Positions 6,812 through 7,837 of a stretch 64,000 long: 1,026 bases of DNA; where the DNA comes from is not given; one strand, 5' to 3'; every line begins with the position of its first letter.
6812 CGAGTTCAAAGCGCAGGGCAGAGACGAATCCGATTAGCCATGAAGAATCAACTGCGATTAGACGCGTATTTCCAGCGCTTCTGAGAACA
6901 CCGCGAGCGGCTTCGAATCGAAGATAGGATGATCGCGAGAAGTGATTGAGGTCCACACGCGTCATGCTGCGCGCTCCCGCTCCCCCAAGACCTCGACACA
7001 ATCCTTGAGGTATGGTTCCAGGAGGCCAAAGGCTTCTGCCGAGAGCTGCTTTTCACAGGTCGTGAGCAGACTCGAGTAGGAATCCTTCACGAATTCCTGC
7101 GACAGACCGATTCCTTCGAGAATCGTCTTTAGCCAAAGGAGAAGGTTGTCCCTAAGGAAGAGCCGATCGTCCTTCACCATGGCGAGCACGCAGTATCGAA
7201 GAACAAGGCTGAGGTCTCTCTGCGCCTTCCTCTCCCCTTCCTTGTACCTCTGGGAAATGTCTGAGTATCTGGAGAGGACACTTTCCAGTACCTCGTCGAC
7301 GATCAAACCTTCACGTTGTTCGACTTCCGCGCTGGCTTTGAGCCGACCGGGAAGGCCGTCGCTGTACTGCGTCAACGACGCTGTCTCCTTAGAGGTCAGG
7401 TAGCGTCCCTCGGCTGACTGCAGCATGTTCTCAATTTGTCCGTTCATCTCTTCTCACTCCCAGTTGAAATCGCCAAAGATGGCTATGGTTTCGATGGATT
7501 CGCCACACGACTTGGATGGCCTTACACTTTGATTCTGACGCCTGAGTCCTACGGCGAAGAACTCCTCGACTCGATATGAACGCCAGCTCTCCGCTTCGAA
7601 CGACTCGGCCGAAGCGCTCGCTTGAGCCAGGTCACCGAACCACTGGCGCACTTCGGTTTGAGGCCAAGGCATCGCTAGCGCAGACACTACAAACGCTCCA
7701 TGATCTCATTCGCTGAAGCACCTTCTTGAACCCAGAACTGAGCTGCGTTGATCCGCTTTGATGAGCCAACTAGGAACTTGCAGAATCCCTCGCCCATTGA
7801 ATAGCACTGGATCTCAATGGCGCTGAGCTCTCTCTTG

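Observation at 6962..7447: Phycobiliprotein homologue in a non-photosynthetic context, keeping the bilin-contacting Arg-Asp pair but lacking the thioether Cys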

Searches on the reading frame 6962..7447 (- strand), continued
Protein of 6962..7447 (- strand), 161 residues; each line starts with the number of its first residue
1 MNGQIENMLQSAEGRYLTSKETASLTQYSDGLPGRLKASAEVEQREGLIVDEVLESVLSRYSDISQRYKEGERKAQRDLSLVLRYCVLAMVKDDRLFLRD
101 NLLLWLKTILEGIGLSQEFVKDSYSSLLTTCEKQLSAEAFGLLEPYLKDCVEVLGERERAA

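Call 51: fold_search(model_id=the predicted structure, library=pdb)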
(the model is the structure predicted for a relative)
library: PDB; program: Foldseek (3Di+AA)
matches with E <= 10: 1136; with E <= 0.001: 228
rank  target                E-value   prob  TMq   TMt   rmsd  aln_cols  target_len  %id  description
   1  7ext_B7               1.2e-06  1.00  0.79  0.79   2.9       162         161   22  Cryo-EM structure of cyanobacterial phycobilisome from Synechococcus sp. PCC 7002 (released 2021-10-06)
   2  9v7j_s                1.9e-06  1.00  0.79  0.79   3.0       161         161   21  Phycobilisome core from Gloeobacter violaceus PCC 7421 (released 2025-09-24)
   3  4po5_B                2.2e-06  1.00  0.76  0.76   3.1       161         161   24  Crystal structure of allophycocyanin B from Synechocystis PCC 6803 (released 2014-10-29)
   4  4po5_A                2.7e-06  1.00  0.81  0.81   2.9       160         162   16  Crystal structure of allophycocyanin B from Synechocystis PCC 6803 (released 2014-10-29)
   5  8imi_H                2.7e-06  1.00  0.80  0.80   2.9       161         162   17  A1-A2, A3-A4, B'1-B'2, C'1-C'2 cylinder in cyanobacterial phycobilisome from Anthocerotibacter panamensis (Cluster A) (released 2023-10-25)
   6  8imk_G                3.0e-06  1.00  0.77  0.78   3.1       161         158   19  D3-D4, D1-D2, D'3-D'4, D'1-D'2 cylinder in cyanobacterial phycobilisome from Anthocerotibacter panamensis (Cluster C) (released 2023-10-25)
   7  4f0u_B                3.1e-06  1.00  0.77  0.77   3.2       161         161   24  X-Ray Crystal Structure of Allophycocyanin from Synechococcus elongatus PCC 7942 (released 2013-03-06)
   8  9i1r_B                3.6e-06  1.00  0.76  0.76   3.3       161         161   22  Structure of the bicylindrical allophycocyanin core expressed during far-red light photoacclimation (FaRLiP) (released 2025-07-02)
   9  4rmp_B                3.6e-06  1.00  0.77  0.77   3.1       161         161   23  Crystal structure of allophycocyanin from marine cyanobacterium Phormidium sp. A09DM (released 2015-05-13)
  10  7vea_aR               3.8e-06  1.00  0.79  0.76   3.2       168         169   19  Pentacylindrical allophycocyanin core from Thermosynechococcus vulcanus (released 2022-06-22)
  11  5y6p_H1               4.1e-06  1.00  0.80  0.80   2.8       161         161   21  Structure of the phycobilisome from the red alga Griffithsia pacifica (released 2017-11-15)
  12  6kgx_BH               5.3e-06  1.00  0.78  0.78   2.9       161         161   21  Structure of the phycobilisome from the red alga Porphyridium purpureum (released 2019-12-11)
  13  7eyd_P8               5.5e-06  1.00  0.77  0.78   3.0       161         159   22  Cryo-EM structure of cyanobacterial phycobilisome from Anabaena sp. PCC 7120 (released 2021-10-06)
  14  7eyd_B8               5.8e-06  1.00  0.77  0.77   3.0       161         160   22  Cryo-EM structure of cyanobacterial phycobilisome from Anabaena sp. PCC 7120 (released 2021-10-06)
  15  8uhe_F                6.4e-06  1.00  0.78  0.78   2.8       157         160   22  Structure of the far-red light-absorbing allophycocyanin core expressed during FaRLiP (released 2024-01-03)
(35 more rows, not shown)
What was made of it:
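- On BBAG (bilin biosynthesis-associated globin): Foldseek probability 1.0 and TM 0.75-0.83 to phycobiliprotein chains over about 161 columns (call 51).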

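Call 54: find_related_loci(query=A3, collection=metagenome_contigs, flank=10000)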
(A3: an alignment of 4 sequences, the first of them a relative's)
Query A3 (161 aa) in metagenome_contigs; peptide patterns used: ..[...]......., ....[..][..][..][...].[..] (x = any residue, [..] = any of these).
113 stretches matched a pattern; 38 encode a relative of the query (tblastn E <= 1e-3); 38 distinct loci.
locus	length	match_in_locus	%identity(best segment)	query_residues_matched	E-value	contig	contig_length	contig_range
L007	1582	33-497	46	1-155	2e-43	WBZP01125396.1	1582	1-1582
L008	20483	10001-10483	40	1-161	5e-40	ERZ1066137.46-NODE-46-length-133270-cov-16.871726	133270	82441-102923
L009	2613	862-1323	40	1-154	9e-36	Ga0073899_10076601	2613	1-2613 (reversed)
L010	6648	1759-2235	42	1-158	7e-36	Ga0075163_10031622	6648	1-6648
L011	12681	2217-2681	38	1-155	3e-35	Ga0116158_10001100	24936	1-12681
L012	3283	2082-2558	36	1-159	5e-35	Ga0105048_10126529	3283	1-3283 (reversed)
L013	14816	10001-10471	39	1-157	2e-34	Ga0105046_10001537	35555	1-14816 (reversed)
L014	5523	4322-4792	38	1-157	5e-34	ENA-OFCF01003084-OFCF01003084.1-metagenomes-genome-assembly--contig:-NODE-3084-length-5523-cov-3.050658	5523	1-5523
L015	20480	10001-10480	39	1-160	7e-34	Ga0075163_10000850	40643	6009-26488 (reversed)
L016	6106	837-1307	39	1-157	2e-33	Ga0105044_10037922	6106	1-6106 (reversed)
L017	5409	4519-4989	40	1-157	5e-33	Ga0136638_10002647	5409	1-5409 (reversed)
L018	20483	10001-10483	37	1-161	3e-31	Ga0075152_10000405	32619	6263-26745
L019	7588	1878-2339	33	1-155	2e-20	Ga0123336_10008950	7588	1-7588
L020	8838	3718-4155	31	1-150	4e-18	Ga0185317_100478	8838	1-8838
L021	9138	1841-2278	31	1-150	4e-18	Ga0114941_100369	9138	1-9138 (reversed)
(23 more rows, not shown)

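Call 61: find_homologous_proteins(query=L001:8947-9816:-, max_evalue=0.001)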
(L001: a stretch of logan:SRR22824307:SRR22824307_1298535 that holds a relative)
Query L001:8947-9816:- (289 aa): 7 proteins with E <= 0.001 among 2770 candidates.
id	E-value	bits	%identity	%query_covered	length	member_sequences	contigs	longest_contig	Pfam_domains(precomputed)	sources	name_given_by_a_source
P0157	2.1e-191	652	100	100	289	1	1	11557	PF05996.18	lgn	-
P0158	4.1e-90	320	65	78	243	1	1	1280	PF05996.18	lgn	-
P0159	1.5e-89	318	64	78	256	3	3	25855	PF05996.18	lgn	-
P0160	4.1e-89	317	59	88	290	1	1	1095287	PF05996.18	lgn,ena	-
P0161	6.1e-85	303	61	79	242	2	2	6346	PF05996.18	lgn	-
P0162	2.5e-63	232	54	78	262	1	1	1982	PF05996.18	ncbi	ncbi:MAG: hypothetical protein AAGA56_27735 [Myxococcota bacterium]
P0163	1.0e-45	174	49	65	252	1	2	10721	PF05996.18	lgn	-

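Call 62: find_encoding_contigs(protein=P0160, flank=10000, max_places=3)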
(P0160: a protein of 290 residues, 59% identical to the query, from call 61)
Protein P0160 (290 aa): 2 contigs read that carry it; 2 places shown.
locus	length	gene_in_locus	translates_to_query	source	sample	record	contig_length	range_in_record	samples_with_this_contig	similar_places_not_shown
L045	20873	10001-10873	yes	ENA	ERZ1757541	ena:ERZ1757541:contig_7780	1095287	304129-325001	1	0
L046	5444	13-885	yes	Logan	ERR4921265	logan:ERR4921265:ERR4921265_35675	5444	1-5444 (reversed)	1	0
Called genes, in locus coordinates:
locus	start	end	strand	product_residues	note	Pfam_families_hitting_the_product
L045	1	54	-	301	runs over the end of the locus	-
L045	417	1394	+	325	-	PF00069:Pkinase, PF07714:PK_Tyr_Ser-Thr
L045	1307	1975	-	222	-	PF01126:Heme_oxygenase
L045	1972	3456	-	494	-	PF00069:Pkinase, PF07714:PK_Tyr_Ser-Thr, PF03109:ABC1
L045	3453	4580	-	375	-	PF00481:PP2C, PF13672:PP2C_2, PF00027:cNMP_binding (faint)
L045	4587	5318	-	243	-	-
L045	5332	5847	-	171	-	-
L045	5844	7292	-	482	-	PF00069:Pkinase, PF01636:APH (faint), PF07714:PK_Tyr_Ser-Thr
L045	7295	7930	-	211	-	-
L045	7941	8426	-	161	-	PF00502:Phycobilisome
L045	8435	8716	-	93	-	-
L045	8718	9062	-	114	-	PF02830:V4R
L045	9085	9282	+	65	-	-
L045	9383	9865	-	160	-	PF00111:Fer2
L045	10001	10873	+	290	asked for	PF05996:Fe_bilin_red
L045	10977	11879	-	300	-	PF02541:Ppx-GppA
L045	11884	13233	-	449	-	PF04052:TolB_N, PF26550:Tricorn_2nd, PF07676:PD40, PF26549:Tricorn_N, PF07676:PD40, PF26550:Tricorn_2nd, PF26549:Tricorn_N, PF07676:PD40, +6 more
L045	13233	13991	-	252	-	PF13103:TonB_2 (weak)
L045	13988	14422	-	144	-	PF02472:ExbD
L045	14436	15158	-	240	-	PF01618:MotA_ExbB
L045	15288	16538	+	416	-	-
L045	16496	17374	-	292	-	PF17827:PrmC_N, PF00891:Methyltransf_2 (weak), PF05175:MTS, PF06325:PrmA (weak), PF13847:Methyltransf_31, PF08241:Methyltransf_11 (weak), PF08242:Methyltransf_12 (weak), PF13649:Methyltransf_25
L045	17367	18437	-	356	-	PF03462:PCRF, PF00472:RF-1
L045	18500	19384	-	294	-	PF01513:NAD_kinase, PF20143:NAD_kinase_C (weak)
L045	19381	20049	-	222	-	PF00293:NUDIX (faint)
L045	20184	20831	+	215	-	PF00175:NAD_binding_1 (weak)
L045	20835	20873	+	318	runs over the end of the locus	PF01571:GCV_T (weak), PF08669:GCV_T_C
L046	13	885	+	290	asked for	PF05996:Fe_bilin_red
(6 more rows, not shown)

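Call 63: find_encoding_contigs(protein=P0159, flank=10000, max_places=3)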
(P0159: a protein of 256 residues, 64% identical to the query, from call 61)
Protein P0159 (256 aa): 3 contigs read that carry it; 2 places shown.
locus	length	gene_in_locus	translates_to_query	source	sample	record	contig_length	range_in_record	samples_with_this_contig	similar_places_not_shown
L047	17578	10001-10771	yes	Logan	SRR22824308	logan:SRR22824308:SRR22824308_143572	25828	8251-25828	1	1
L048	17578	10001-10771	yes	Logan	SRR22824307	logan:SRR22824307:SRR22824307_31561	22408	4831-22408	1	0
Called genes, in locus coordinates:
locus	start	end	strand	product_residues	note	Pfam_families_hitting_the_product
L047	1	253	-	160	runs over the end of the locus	PF00588:SpoU_methylase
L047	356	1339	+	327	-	PF00069:Pkinase, PF07714:PK_Tyr_Ser-Thr, PF01636:APH (weak)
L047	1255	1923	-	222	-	PF01126:Heme_oxygenase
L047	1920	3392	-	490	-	PF00069:Pkinase, PF01636:APH (faint), PF03109:ABC1, PF07714:PK_Tyr_Ser-Thr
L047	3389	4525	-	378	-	PF13672:PP2C_2, PF00481:PP2C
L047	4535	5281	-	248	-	-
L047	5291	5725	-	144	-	-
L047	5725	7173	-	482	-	PF00069:Pkinase, PF03109:ABC1 (faint), PF07714:PK_Tyr_Ser-Thr, PF01636:APH (faint)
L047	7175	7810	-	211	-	-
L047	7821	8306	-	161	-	PF00502:Phycobilisome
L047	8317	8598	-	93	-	-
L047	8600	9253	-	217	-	PF02830:V4R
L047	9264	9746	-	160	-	PF00111:Fer2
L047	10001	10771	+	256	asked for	PF05996:Fe_bilin_red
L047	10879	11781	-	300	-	PF02541:Ppx-GppA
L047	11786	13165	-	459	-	PF04052:TolB_N, PF26550:Tricorn_2nd, PF07676:PD40, PF26549:Tricorn_N, PF07676:PD40, PF26550:Tricorn_2nd, PF26549:Tricorn_N, PF07676:PD40, +4 more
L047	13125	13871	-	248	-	-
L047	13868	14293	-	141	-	PF02472:ExbD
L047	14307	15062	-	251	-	PF01618:MotA_ExbB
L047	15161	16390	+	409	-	-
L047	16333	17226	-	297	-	PF17827:PrmC_N, PF05175:MTS, PF06325:PrmA, PF08241:Methyltransf_11, PF08242:Methyltransf_12 (weak), PF13649:Methyltransf_25, PF13847:Methyltransf_31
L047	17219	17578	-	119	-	?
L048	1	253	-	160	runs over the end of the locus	PF00588:SpoU_methylase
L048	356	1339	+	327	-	PF00069:Pkinase, PF01636:APH (faint), PF07714:PK_Tyr_Ser-Thr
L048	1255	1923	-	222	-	PF01126:Heme_oxygenase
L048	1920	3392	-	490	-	PF00069:Pkinase, PF01636:APH (faint), PF03109:ABC1, PF07714:PK_Tyr_Ser-Thr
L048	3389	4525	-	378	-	PF13672:PP2C_2, PF00481:PP2C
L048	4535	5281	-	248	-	-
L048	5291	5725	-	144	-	-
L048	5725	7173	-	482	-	PF00069:Pkinase, PF03109:ABC1 (faint), PF07714:PK_Tyr_Ser-Thr, PF01636:APH (faint)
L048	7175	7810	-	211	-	-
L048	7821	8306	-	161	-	PF00502:Phycobilisome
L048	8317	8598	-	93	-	-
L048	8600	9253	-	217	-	PF02830:V4R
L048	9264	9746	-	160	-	PF00111:Fer2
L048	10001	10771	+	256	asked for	PF05996:Fe_bilin_red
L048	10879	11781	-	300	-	PF02541:Ppx-GppA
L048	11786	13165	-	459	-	PF04052:TolB_N, PF26550:Tricorn_2nd, PF07676:PD40, PF26549:Tricorn_N, PF07676:PD40, PF26550:Tricorn_2nd, PF26549:Tricorn_N, PF07676:PD40, +4 more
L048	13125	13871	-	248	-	-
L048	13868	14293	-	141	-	PF02472:ExbD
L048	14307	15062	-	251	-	PF01618:MotA_ExbB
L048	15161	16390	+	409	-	-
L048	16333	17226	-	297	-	PF17827:PrmC_N, PF05175:MTS, PF06325:PrmA, PF08241:Methyltransf_11, PF08242:Methyltransf_12 (weak), PF13649:Methyltransf_25, PF13847:Methyltransf_31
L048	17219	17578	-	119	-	?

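Call 66: search_protein_families(library=ncbifam, proteins=[window:6962-7447:-, L001:8947-9816:-, L001:2691-4100:+], max_evalue=0.01)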
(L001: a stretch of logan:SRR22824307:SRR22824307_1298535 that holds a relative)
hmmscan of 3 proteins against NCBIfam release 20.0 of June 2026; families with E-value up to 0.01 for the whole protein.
window:6962-7447:- (161 aa): 1 family
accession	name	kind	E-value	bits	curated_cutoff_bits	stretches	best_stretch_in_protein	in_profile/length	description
TIGR01337.1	apcB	equivalog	0.00014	21.9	228.15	1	12-112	13-118/167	allophycocyanin subunit beta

L001:8947-9816:- (289 aa): 6 families
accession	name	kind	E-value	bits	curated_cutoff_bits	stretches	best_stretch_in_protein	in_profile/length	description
NF009723.0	PRK13250.1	equivalog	5e-12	45.8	327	1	91-285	42-244/248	phycoerythrobilin:ferredoxin oxidoreductase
NF009720.0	PRK13247.1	equivalog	7e-12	45.6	263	1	77-283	19-233/240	15,16-dihydrobiliverdin:ferredoxin oxidoreductase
NF002760.0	PRK02816.1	equivalog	4.7e-07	29.5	206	1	78-279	35-239/243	phycocyanobilin:ferredoxin oxidoreductase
NF009722.0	PRK13249.1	equivalog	8.1e-07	29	283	1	88-279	53-255/257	phycoerythrobilin:ferredoxin oxidoreductase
NF009719.0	PRK13246.1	equivalog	0.0015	18.1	290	0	86-146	28-88/236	15,16-dihydrobiliverdin:ferredoxin oxidoreductase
NF009721.0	PRK13248.1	equivalog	0.0023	17.8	303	0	252-279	224-251/253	phycoerythrobilin:ferredoxin oxidoreductase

L001:2691-4100:+ (469 aa): 9 families
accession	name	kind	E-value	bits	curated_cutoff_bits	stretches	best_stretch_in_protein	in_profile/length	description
NF033483.0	PknB_PASTA_kin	equivalog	3.2e-14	52.9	450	1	44-195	57-207/563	Stk1 family PASTA domain-containing Ser/Thr kinase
NF047741.1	antiphage_MADS6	equivalog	2.7e-13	49.3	460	1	58-240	257-458/612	methylation-associated defense system protein kinase MAD6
NF052427.1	StpK7MSMEG_1200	equivalog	2.6e-10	39.4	900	1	73-199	84-212/601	serine/threonine protein kinase StpK7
NF038150.1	lanthi_synth_IV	equivalog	6.4e-10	38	650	1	44-206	242-406/851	class IV lanthionine synthetase LanL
NF058632.1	SerThrKinPrkT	equivalog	1.5e-06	27.5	280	1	7-144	25-164/322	serine/threonine protein kinase PrkT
TIGR03903.1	TOMM_kin_cyc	equivalog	2e-06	25.9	705.75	1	92-192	76-185/1267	TOMM system kinase/cyclase fusion protein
NF009651.0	PRK13184.1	equivalog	2.8e-05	22.3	839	1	104-195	122-230/932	serine/threonine-protein kinase PknD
NF053615.1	SerThrKinAfsKStmc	equivalog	0.00032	19.5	1300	1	100-168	117-183/809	protein serine/threonine kinase AfsK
NF043056.1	T4SS_LegK1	equivalog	0.00042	19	550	1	116-183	210-277/516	Dot/Icm T4SS effector kinase LegK1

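Call 70: search_protein_families(library=pfam, proteins=[P0008, P0013, P0051, P0020, P0069, P0046], max_evalue=0.001)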
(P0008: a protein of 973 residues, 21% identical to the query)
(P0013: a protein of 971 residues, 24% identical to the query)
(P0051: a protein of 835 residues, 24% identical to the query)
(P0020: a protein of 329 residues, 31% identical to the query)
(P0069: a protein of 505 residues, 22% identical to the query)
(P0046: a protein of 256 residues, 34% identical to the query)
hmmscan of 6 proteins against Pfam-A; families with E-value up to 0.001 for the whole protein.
P0008 (973 aa): 1 family
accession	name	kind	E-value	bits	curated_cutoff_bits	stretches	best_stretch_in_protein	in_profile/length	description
PF00502.25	Phycobilisome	-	2.3e-25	89.8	22.2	2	13-145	9-147/155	Phycobilisome protein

P0013 (971 aa): 1 family
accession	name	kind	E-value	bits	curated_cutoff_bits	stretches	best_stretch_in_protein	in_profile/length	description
PF00502.25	Phycobilisome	-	7.1e-11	42.7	22.2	0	13-143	9-145/155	Phycobilisome protein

P0051 (835 aa): 1 family
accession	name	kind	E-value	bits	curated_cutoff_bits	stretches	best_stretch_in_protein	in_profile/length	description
PF00502.25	Phycobilisome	-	6.5e-17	62.4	22.2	1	734-799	29-99/155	Phycobilisome protein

P0020 (329 aa): 1 family
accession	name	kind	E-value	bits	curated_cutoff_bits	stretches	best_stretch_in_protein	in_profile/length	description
PF00502.25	Phycobilisome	-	1.6e-12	48.1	22.2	1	161-297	12-152/155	Phycobilisome protein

P0069 (505 aa): 1 family
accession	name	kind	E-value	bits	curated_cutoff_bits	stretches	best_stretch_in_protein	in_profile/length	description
PF00502.25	Phycobilisome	-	4.9e-13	49.8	22.2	1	360-489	14-148/155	Phycobilisome protein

P0046 (256 aa): 1 family
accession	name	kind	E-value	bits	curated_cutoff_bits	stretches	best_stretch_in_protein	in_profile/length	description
PF00502.25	Phycobilisome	-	9.3e-15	55.4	22.2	1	102-238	7-148/155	Phycobilisome protein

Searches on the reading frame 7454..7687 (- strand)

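Call 3: search_protein_families(library=pfam, proteins=[window:7454-7687:-], max_evalue=1)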
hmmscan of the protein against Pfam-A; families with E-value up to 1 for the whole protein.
window:7454-7687:- (77 aa): 1 family
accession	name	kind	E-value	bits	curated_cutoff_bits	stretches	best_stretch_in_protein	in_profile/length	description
PF22326.1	MMS21_N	-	0.24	12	27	1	21-51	34-64/103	E3 SUMO-protein ligase MMS21, N-terminal domain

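Call 66: search_protein_families(library=ncbifam, proteins=[window:7454-7687:-], max_evalue=0.01)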
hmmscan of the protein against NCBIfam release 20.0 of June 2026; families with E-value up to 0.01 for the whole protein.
window:7454-7687:- (77 aa): 0 families
